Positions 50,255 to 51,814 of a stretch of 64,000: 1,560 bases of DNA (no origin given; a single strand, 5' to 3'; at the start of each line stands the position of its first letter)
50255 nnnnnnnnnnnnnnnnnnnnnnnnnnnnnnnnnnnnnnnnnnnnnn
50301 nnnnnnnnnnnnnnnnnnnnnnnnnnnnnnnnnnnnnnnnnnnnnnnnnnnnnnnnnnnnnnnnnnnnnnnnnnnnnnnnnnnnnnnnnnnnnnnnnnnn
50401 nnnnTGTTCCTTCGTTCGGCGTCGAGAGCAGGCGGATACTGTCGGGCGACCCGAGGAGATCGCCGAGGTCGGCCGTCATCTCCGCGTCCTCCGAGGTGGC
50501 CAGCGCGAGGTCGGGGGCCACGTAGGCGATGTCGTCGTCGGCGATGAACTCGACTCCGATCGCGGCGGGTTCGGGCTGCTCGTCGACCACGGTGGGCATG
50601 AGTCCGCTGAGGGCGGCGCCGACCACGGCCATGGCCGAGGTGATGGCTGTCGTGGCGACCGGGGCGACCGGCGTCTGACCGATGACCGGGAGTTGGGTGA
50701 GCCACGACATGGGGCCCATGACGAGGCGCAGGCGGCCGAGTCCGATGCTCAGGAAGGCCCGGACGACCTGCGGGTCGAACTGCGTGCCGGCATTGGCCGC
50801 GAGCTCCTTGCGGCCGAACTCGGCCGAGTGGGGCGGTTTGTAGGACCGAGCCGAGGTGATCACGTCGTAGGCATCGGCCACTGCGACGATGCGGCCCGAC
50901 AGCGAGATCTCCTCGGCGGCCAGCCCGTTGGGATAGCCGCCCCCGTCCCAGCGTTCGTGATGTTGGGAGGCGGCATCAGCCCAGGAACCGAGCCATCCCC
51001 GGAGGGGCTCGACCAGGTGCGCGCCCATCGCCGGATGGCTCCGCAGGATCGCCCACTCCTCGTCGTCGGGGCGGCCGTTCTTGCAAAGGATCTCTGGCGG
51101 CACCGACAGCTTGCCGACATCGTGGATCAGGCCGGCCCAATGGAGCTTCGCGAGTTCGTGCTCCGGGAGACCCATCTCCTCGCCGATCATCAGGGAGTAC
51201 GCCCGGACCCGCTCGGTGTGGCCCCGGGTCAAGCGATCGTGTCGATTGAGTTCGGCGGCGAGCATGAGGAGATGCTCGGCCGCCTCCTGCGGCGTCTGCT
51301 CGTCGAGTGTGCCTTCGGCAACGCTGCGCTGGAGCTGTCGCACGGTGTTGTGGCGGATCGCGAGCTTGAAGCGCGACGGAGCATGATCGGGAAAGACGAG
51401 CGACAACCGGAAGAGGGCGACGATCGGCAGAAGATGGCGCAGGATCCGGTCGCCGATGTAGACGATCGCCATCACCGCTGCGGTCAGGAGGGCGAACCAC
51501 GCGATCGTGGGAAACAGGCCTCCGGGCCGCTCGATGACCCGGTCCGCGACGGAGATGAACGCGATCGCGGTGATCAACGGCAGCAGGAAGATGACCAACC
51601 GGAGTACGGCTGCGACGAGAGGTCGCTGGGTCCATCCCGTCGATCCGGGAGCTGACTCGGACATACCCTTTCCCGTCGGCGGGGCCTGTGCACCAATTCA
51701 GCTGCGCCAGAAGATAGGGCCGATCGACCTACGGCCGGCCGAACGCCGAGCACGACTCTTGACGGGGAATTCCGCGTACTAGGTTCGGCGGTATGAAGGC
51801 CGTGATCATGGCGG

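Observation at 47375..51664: Giant inside-out signalling protein: cytoplasmic HD-GYP domain sandwiched between TM helices and followed by ~1070 aa of cadherin-like repeats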

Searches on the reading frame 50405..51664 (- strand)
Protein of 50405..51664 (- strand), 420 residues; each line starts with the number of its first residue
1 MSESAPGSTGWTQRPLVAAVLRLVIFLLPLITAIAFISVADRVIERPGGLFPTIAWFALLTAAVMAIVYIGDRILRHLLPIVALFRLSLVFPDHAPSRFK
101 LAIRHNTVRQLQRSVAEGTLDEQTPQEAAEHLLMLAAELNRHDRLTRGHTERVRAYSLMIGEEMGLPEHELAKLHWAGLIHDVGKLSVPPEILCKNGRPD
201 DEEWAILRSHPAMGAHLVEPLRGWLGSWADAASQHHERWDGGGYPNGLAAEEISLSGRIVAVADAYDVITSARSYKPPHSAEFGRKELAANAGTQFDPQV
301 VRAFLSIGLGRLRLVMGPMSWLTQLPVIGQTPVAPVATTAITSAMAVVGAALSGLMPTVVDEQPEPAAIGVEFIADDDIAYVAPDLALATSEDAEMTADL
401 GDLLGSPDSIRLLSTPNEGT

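Call 6: find_homologous_proteins(query=window:50405-51664:-, max_evalue=1e-10)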
Query seq(420 aa) (420 aa): 7087 proteins with E <= 1e-10 among 8000 candidates; the best 120 are listed.
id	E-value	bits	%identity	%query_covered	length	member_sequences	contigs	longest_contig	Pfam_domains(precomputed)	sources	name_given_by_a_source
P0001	1.5e-132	461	62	78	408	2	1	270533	PF13487.13,PF01966.29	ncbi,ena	-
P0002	5.6e-132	459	59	82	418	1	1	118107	PF13487.13,PF01966.29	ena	-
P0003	4.4e-130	453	62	77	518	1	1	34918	PF13487.13,PF01966.29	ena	-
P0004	1.2e-129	451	54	98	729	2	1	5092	PF17963.8,PF13487.13,PF17892.8,PF01966.29,PF17803.8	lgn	-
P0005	1.1e-128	448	59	80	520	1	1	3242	PF13487.13,PF01966.29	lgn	-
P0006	1.5e-128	448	57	85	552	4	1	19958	PF17963.8,PF13487.13,PF01966.29,PF17803.8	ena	-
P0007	9.8e-127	442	57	84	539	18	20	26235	PF13487.13,PF01966.29,PF17803.8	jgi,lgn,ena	-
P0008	1.4e-122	428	56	86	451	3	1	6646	PF13487.13,PF01966.29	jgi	jgi:hypothetical protein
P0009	2.1e-121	424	62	74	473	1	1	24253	PF13487.13,PF01966.29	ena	-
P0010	3.4e-121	424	53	93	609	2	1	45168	PF17963.8,PF13487.13,PF17892.8,PF01966.29,PF17803.8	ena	-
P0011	4.6e-119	417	66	66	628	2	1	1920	PF17963.8,PF13487.13,PF17892.8,PF01966.29,PF17803.8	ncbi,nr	ncbi:MAG: tandem-95 repeat protein, partial [Actinomycetia bacterium]|nr:tandem-95 repeat protein [A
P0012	1.1e-118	415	61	68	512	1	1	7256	PF13487.13,PF01966.29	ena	-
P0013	2.5e-115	404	51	92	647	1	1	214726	PF13487.13,PF01966.29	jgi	jgi:HD-GYP domain-containing protein (c-di-GMP phosphodiesterase class II)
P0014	2.8e-115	404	54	87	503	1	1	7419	PF17963.8,PF13487.13,PF17892.8,PF01966.29,PF17803.8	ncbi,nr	ncbi:MAG: HD domain-containing protein, partial [Acidimicrobiales bacterium]|nr:HD domain-containing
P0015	4.8e-115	403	57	77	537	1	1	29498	PF13487.13,PF01966.29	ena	-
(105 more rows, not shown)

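Call 12: search_solved_structures(query=window:50600-51664:-, max_evalue=0.00001, show_alignments=3)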
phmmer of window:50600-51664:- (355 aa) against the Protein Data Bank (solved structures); distinct sequences matched with E-value up to 0.00001: 5.
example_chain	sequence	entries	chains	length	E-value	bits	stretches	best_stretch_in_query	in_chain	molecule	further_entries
5z7c_A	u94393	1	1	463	1e-31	114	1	144-304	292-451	3'3'-cGAMP-specific phosphodiesterase 3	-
4mcw_A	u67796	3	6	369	3e-30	109.2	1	128-305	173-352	Metal dependent phosphohydrolase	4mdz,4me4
4r8z_A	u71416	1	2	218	9.5e-28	101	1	110-307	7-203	Cyclic di-GMP phosphodiesterase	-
9rbz_A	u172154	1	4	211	4.6e-16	62.6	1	146-304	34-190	HD domain/sensory box protein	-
9rc0_A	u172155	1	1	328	1.4e-15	61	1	146-304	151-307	HD domain/sensory box protein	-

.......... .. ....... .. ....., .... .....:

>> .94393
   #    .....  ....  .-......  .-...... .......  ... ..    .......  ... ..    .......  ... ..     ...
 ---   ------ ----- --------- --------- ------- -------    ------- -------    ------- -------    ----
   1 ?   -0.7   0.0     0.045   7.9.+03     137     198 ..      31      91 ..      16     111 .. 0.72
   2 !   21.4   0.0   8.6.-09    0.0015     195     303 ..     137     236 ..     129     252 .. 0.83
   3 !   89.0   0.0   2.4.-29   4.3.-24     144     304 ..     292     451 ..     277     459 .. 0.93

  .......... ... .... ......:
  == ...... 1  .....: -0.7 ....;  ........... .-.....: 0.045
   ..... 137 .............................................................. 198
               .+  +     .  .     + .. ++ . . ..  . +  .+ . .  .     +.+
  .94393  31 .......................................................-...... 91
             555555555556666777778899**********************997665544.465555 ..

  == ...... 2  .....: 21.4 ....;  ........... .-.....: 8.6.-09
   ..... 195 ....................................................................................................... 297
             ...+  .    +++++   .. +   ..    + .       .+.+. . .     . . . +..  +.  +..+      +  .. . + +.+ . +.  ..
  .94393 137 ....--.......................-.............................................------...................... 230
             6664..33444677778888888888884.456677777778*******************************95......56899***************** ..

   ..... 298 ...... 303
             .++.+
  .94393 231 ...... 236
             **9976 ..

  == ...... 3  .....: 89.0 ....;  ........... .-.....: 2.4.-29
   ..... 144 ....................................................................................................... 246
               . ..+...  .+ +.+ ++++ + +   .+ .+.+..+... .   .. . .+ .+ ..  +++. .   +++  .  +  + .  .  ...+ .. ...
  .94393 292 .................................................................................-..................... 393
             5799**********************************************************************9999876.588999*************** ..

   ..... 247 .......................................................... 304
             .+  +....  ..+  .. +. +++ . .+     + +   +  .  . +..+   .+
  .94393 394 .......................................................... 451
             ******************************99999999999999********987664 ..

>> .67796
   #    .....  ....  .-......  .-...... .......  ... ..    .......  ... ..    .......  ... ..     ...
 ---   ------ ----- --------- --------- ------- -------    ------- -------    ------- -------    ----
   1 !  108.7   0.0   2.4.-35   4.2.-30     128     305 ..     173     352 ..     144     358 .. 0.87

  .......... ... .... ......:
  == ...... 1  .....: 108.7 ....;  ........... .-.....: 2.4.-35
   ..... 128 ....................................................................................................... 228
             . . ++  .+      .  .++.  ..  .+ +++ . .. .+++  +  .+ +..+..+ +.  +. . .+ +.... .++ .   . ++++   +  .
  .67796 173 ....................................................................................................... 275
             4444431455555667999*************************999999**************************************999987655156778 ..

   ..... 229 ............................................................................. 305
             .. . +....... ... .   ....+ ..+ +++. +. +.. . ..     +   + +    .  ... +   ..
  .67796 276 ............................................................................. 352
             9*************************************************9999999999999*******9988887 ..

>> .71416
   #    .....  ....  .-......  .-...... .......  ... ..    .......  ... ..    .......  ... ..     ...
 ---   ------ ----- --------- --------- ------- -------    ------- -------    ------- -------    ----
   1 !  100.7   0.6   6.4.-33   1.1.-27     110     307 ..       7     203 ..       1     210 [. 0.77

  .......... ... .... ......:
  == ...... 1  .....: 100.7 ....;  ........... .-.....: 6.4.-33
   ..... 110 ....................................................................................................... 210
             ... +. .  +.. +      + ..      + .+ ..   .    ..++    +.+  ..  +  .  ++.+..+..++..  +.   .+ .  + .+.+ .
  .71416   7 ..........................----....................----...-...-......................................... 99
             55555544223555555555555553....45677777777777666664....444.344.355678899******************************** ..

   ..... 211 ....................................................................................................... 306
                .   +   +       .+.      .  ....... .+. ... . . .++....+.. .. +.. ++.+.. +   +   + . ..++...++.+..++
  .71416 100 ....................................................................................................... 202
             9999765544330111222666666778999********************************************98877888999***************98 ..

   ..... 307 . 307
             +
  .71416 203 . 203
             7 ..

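Call 20: find_related_loci(query=A1, collection=genome_contigs, flank=8000)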
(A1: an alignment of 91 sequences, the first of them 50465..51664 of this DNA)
Query A1 (400 aa) in genome_contigs; peptide patterns used: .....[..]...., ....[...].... (x = any residue, [..] = any of these).
600 stretches matched a pattern (row limit reached: there are more); 598 encode a relative of the query (tblastn E <= 1e-3); the best 80 are kept; 80 distinct loci.
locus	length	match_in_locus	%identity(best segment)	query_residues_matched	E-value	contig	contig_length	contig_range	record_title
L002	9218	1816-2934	49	1-375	8e-108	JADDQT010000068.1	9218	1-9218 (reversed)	MAG: Actinomycetota bacterium isolate YB1_3 AB19_YB1_868_length_9221_cov_23, whole genome shotgun sequence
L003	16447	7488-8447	53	11-330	2e-108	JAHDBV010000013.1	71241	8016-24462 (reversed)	MAG: Acidimicrobiales bacterium isolate MAG-119 RZ_1039, whole genome shotgun sequence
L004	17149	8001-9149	47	11-397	2e-105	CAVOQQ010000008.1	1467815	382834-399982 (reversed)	MAG: uncultured Acidimicrobiales bacterium isolate MFD09964.bin.1.68 genome assembly, contig: contig_7823, whole genome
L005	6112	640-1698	48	11-359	4e-100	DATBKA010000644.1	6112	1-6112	MAG TPA_asm: Ilumatobacteraceae bacterium isolate SMAG_U3934 k141_3519903, whole genome shotgun sequence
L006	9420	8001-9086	48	8-366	3e-98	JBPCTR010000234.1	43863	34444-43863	MAG: Acidimicrobiales bacterium isolate MAG_seacave_88 S1Ck127_13855306, whole genome shotgun sequence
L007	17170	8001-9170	42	11-394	3e-94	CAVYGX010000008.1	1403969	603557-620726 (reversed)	MAG: uncultured Acidimicrobiales bacterium isolate MFD03399.bin.2.91 genome assembly, contig: contig_723, whole genome s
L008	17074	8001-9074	44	11-363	6e-92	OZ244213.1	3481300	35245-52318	MAG: Acidimicrobiia bacterium isolate 7b9da096-343e-40e7-b6e2-bcdc06c1b74b genome assembly, chromosome: 1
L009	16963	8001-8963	50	11-330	9e-86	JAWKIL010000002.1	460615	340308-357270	MAG: Acidimicrobiales bacterium isolate BC2.78 BC2.78.fa-2, whole genome shotgun sequence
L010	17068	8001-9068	42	8-361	7e-86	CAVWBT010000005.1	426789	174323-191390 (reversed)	MAG: uncultured bacterium isolate MFD09779.bin.1.133 genome assembly, contig: contig_30721, whole genome shotgun sequenc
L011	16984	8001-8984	46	4-329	8e-82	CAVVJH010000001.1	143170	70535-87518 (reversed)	MAG: Candidatus Dormibacteraeota bacterium isolate MFD01213.bin.2.29 genome assembly, contig: contig_103, whole genome s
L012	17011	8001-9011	44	2-340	1e-81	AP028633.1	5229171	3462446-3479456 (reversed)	Acidothermaceae bacterium B102 DNA, complete genome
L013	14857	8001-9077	44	3-358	4e-78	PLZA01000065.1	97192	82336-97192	MAG: Candidatus Dormiibacterota bacterium isolate palsa_871 73.20120700_P3D.21_contig_4031, whole genome shotgun sequenc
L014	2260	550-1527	47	11-332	4e-76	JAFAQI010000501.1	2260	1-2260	MAG: Frankiales bacterium isolate CP_BM_ER_60 BM_ER_k147_10386098, whole genome shotgun sequence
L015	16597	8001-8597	41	109-307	8e-45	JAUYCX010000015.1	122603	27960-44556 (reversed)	MAG: Candidatus Omnitrophota bacterium isolate C20_maxbin.112_sub C20_k141_61823, whole genome shotgun sequence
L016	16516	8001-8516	45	135-307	4e-43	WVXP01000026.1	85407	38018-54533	MAG: Proteobacteria bacterium isolate CS1-C027 C_merged_R1_(paired)_contig_1643, whole genome shotgun sequence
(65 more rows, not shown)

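Call 23: search_protein_families(library=pfam, proteins=[L002:1816-5721:+, L003:7164-9362:+, L004:7911-10205:+, L005:598-2268:+, L007:7446-10058:+, L008:7956-10430:+, L010:7968-9830:+, L012:7995-9905:+, L013:7968-9680:+, L014:427-2133:+], max_evalue=0.01)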
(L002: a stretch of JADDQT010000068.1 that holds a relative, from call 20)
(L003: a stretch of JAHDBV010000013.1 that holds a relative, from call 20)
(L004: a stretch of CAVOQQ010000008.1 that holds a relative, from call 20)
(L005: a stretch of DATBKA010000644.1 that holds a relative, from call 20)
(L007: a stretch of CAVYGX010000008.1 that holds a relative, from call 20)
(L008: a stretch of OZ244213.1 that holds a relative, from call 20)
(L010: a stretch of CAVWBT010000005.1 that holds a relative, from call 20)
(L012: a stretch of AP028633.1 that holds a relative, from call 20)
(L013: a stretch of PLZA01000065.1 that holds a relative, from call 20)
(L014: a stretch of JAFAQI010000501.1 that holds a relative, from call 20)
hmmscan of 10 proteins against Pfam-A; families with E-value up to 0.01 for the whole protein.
L002:1816-5721:+ (1302 aa): 18 families
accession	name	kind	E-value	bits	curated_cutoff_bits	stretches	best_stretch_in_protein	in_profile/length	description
PF13487.12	HD_5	-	7.6e-38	130.3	27.2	1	140-302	6-170/170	HD domain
PF19077.6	Big_13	-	7.8e-31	107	27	1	1136-1207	25-99/102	Bacterial Ig-like domain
PF01966.28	HD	-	2.1e-20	73.5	22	1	150-271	3-116/116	HD domain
PF24421.1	Ig_J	-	7.4e-15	55.4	29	0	877-935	40-101/104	Tip attachment protein J, Ig-like domain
PF17936.7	Big_6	-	2.6e-12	47.3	27.6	0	1146-1204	21-79/83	Bacterial Ig domain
PF13750.12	Big_3_3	-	4.3e-08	33.4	27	0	538-582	6-50/157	Bacterial Ig-like domain (group 3)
PF12245.14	Big_3_2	-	9.6e-08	32.7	23.3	0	637-664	94-121/122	Bacterial Ig-like domain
PF22352.2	K319L-like_PKD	-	3.4e-07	30.6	27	0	535-565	48-78/84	K319L-like, PKD domain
PF05079.17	DUF680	-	1e-06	29.7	24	0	997-1013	17-33/60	Protein of unknown function (DUF680)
PF20164.4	GspA_SrpA_N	-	8.7e-06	26.6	27.4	0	629-662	78-111/117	GspA/SrpA SigLec-like domain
PF14352.11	DUF4402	-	5.3e-05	24.3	25.2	0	510-573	26-85/129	Domain of unknown function (DUF4402)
PF16389.11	DUF4998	-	9.5e-05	22.5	29.1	0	1181-1203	82-104/199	Domain of unknown function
PF07495.19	Y_Y_Y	-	0.00013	22.2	26.6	0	908-928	36-56/65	Y_Y_Y domain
PF14230.11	DUF4333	-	0.00045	20.8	27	0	1054-1069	49-64/78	Domain of unknown function (DUF4333)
PF24893.1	DUF7743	-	0.00046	20.3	27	0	1185-1217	74-106/120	Domain of unknown function (DUF7743)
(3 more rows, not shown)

L003:7164-9362:+ (733 aa): 2 families
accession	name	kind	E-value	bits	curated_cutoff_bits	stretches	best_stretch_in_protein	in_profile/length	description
PF13487.12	HD_5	-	2.9e-33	115.4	27.2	1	232-398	2-170/170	HD domain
PF01966.28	HD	-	7.6e-16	58.9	22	1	246-367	3-116/116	HD domain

L004:7911-10205:+ (765 aa): 3 families
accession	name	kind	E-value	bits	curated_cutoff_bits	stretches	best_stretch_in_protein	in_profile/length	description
PF13487.12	HD_5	-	1.5e-32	113.1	27.2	1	161-322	7-170/170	HD domain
PF01966.28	HD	-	4.7e-17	62.8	22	1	170-291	3-116/116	HD domain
PF17963.7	Big_9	-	0.00014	23.1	23.6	1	402-489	4-83/89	Bacterial Ig domain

L005:598-2268:+ (557 aa): 5 families
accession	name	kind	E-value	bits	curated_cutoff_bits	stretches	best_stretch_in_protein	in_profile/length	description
PF13487.12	HD_5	-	5.6e-38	130.8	27.2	1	140-303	5-169/170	HD domain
PF01966.28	HD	-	1.3e-16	61.3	22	1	151-271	3-114/116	HD domain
PF02095.21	Extensin_1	-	8.6e-06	26.1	105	1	439-554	9-129/171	Extensin-like protein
PF21447.3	Ppx-GppA_III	-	0.0035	17.6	27.3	1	151-187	18-60/177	Ppx/GppA phosphatase, domain III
PF08668.18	HDOD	-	0.01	15.8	22.9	0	152-189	98-133/196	HDOD domain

L007:7446-10058:+ (871 aa): 3 families
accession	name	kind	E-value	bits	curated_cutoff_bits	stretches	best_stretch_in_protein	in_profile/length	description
PF13487.12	HD_5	-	7.6e-33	114.1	27.2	1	315-477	6-170/170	HD domain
PF01966.28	HD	-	1.6e-18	67.5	22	1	326-446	4-116/116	HD domain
PF00041.27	fn3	-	1.6e-11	44.7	25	1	615-701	3-82/84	Fibronectin type III domain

L008:7956-10430:+ (825 aa): 5 families
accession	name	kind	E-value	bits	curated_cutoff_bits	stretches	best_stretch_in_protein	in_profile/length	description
PF17963.7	Big_9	-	1.4e-58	196.1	23.6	4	640-728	1-88/89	Bacterial Ig domain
PF17803.7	Cadherin_4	-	3.6e-33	114.3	25.1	3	632-696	3-71/71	Bacterial cadherin-like domain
PF13487.12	HD_5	-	1.1e-32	113.6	27.2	1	142-306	4-170/170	HD domain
PF17892.7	Cadherin_5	-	2.5e-27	95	26.5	3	639-729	1-98/98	Cadherin-like domain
PF01966.28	HD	-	2.7e-19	70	22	1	154-275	3-116/116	HD domain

L010:7968-9830:+ (621 aa): 3 families
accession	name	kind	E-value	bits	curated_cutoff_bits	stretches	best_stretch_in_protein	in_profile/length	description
PF13487.12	HD_5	-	7.3e-38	130.4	27.2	1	144-305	7-170/170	HD domain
PF01966.28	HD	-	5.2e-20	72.3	22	1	153-274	3-116/116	HD domain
PF17963.7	Big_9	-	3.3e-09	37.9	23.6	1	533-618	4-88/89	Bacterial Ig domain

L012:7995-9905:+ (637 aa): 3 families
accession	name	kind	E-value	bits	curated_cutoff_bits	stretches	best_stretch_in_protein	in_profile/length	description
PF13487.12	HD_5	-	2e-37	129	27.2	1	137-299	6-170/170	HD domain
PF01966.28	HD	-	4.2e-17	62.9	22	1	147-268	3-116/116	HD domain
PF00553.25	CBM_2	-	2.7e-16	60.2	24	1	537-631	1-92/101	Cellulose binding domain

L013:7968-9680:+ (571 aa): 4 families
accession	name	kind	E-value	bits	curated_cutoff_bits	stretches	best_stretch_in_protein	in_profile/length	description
PF13487.12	HD_5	-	2.1e-35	122.4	27.2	1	149-309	6-168/170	HD domain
PF01966.28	HD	-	1.2e-17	64.7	22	1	159-280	3-116/116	HD domain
PF18911.6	PKD_4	-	1.2e-05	25.8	27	1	500-569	24-85/85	PKD domain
PF08668.18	HDOD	-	0.0055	16.7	22.9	1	151-212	89-148/196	HDOD domain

L014:427-2133:+ (569 aa): 2 families
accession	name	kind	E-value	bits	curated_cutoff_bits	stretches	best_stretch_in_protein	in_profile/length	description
PF13487.12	HD_5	-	5.3e-31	108.1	27.2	1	174-335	7-170/170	HD domain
PF01966.28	HD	-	5.5e-19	69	22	1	183-304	3-116/116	HD domain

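Call 25: predict_structure(alignment_id=A1)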
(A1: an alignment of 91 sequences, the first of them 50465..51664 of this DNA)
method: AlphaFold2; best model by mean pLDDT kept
length: 400 residues; sequences in the alignment: 91
mean_pLDDT: 79.8   pTM: 0.66
mean pLDDT of the five models: 79.8, 78.8, 77.7, 76.9, 76.1
residues with pLDDT >= 90: 232; 70-90: 44; 50-70: 52; < 50: 72
segments of 3 or more residues with pLDDT < 50: 1-6, 88-96, 342-345, 352-396
pLDDT, mean of each block of 10 residues (from residue 1): 43 78 92 95 96 95 92 85 62 50 74 90 89 94 92 94 96 96 98 95 97 97 97 97 96 98 97 93 93 97 86 60 58 50 50 45 42 43 45 47
secondary structure, 60 per line:
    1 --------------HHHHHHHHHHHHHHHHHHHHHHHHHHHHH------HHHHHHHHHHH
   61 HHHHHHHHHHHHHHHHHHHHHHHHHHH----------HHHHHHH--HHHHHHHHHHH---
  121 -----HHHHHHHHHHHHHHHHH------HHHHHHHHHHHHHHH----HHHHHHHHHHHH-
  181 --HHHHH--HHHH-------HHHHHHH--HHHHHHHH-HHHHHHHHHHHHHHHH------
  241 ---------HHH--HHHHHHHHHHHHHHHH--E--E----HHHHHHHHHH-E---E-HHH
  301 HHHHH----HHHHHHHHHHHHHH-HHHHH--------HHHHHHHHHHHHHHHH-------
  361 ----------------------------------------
elements in order: H15-43 H50-87 H98-104 H107-117 H126-142 H149-163 H168-179 H183-187 H190-193 H201-207 H210-217 H219-234 H255-270 H281-290 H298-305 H310-323 H325-329 H338-353
